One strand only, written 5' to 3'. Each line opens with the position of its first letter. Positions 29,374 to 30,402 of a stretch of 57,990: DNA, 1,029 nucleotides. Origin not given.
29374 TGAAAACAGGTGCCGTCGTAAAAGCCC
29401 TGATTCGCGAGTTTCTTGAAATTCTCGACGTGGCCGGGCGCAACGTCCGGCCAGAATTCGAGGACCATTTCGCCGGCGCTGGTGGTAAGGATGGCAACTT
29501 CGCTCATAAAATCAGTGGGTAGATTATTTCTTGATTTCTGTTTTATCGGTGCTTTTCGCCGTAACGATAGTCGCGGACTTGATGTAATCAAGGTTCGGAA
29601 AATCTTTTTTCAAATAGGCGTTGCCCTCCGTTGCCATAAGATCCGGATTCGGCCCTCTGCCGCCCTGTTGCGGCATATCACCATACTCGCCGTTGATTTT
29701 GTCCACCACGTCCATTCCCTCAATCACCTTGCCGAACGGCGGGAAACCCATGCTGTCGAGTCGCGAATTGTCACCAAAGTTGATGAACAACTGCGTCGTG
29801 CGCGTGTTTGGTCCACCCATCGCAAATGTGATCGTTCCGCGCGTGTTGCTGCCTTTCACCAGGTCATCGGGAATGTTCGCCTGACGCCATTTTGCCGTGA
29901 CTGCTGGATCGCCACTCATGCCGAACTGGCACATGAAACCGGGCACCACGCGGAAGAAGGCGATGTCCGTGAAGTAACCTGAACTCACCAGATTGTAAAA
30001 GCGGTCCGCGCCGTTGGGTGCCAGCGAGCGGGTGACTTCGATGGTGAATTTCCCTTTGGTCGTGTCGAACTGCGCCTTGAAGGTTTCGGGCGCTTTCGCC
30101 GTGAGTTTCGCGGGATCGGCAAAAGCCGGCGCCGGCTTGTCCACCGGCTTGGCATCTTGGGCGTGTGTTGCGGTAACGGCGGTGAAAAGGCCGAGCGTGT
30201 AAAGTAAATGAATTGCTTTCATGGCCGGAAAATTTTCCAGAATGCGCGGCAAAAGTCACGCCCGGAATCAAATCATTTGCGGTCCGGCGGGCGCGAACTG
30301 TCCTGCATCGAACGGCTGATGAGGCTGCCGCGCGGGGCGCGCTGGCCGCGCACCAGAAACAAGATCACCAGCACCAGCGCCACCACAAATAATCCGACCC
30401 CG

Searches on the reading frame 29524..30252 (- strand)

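Call 4: search_protein_families(library=pfam, proteins=[window:29524-30252:-], max_evalue=0.01)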
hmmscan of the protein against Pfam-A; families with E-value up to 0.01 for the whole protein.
window:29524-30252:- (242 aa): 1 family
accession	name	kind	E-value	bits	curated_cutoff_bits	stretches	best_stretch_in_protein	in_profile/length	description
PF00160.26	Pro_isomerase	-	1.5e-25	90.8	21.7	1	61-188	3-139/159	Cyclophilin type peptidyl-prolyl cis-trans isomerase/CLD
